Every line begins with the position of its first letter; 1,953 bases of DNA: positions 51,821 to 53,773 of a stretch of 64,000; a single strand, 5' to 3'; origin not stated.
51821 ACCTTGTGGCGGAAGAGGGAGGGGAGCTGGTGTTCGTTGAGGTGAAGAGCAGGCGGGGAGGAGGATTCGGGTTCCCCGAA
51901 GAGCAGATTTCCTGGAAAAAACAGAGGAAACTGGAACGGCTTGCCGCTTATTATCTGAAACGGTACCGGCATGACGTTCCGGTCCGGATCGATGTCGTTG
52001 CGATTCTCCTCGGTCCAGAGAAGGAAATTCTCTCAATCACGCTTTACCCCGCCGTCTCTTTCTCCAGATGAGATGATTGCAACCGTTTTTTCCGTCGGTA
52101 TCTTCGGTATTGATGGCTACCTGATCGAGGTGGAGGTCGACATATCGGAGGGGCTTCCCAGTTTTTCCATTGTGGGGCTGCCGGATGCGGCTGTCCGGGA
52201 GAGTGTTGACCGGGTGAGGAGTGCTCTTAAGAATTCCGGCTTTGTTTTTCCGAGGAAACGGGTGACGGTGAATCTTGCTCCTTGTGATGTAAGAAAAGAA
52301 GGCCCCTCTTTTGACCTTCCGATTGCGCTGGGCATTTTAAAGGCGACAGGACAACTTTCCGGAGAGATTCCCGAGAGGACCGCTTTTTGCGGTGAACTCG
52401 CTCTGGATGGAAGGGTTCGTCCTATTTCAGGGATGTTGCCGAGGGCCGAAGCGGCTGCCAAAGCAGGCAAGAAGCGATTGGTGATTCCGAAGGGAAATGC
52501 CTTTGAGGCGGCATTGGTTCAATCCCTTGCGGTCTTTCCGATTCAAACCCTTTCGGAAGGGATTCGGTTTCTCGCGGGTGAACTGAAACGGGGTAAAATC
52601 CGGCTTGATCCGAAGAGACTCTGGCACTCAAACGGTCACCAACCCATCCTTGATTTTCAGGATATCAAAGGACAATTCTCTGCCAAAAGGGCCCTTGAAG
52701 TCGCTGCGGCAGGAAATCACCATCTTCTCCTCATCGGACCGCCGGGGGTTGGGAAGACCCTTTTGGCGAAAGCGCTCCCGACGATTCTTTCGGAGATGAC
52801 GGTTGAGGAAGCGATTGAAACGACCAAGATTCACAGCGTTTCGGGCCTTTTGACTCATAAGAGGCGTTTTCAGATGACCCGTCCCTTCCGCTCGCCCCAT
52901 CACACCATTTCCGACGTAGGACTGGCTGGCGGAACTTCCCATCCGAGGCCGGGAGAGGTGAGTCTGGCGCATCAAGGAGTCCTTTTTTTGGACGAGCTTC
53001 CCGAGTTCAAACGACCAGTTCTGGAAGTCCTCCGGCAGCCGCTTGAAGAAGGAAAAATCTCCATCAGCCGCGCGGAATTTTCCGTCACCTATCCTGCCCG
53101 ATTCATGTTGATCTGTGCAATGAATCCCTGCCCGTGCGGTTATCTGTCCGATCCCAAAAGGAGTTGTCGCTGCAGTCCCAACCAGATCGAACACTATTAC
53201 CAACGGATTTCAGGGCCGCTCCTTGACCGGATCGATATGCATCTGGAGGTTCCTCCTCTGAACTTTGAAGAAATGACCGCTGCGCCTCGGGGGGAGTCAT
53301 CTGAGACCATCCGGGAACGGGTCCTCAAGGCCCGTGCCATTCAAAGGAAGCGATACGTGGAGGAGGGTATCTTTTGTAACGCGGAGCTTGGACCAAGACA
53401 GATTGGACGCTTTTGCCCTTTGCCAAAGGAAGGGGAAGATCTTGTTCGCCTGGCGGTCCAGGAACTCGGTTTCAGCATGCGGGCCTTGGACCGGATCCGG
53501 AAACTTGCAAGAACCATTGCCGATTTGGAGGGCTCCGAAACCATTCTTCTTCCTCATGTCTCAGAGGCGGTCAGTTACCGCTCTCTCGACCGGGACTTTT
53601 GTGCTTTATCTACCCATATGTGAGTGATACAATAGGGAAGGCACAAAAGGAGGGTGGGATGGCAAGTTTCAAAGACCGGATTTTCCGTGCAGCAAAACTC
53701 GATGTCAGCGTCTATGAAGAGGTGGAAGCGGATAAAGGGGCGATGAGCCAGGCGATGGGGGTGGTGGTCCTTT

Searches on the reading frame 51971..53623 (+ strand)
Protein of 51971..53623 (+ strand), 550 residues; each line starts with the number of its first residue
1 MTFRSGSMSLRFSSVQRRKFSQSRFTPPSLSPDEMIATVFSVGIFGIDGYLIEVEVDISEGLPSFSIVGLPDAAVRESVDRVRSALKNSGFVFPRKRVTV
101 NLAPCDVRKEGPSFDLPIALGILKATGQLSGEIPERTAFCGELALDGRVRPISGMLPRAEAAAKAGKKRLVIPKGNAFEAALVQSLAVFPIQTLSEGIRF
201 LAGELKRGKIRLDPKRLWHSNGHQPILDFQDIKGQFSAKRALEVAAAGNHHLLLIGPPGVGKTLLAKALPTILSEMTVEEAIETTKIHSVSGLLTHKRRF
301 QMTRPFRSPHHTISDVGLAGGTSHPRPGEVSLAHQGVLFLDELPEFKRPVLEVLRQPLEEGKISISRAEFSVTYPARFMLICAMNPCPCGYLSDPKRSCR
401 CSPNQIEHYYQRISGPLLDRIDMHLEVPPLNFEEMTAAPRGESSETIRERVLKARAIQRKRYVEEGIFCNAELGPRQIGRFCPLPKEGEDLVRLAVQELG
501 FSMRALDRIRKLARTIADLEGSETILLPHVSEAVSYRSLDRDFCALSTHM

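Call 11: search_protein_families(library=pfam, proteins=[window:51971-53623:+], max_evalue=0.00001)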
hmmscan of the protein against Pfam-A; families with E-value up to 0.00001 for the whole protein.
window:51971-53623:+ (550 aa): 8 families
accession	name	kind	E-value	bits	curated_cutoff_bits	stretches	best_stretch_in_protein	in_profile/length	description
PF01078.27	Mg_chelatase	-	6.7e-95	316.8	20.3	1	228-434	1-206/207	Magnesium chelatase, subunit ChlI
PF13541.12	ChlI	-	1.9e-46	157.3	27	1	54-176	1-121/121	Subunit ChlI of Mg-chelatase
PF13335.12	Mg_chelatase_C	-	5.3e-30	104.3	26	1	441-537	1-94/94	Magnesium chelatase, subunit ChlI C-terminal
PF00493.29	MCM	-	1e-09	38.3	23.3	1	327-391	114-178/224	MCM P-loop domain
PF07728.20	AAA_5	-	1.5e-09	38.4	22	1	251-388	1-125/139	AAA domain (dynein-related subfamily)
PF05362.19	Lon_C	-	7e-09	36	21.1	1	24-179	15-175/205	Lon protease (S16) C-terminal proteolytic domain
PF00158.32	Sigma54_activat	-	4.1e-06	27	20.2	0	321-384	80-141/168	Sigma-54 interaction domain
PF05496.18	RuvB_N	-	4.6e-06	26.9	27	0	248-272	32-56/159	Holliday junction DNA helicase RuvB P-loop domain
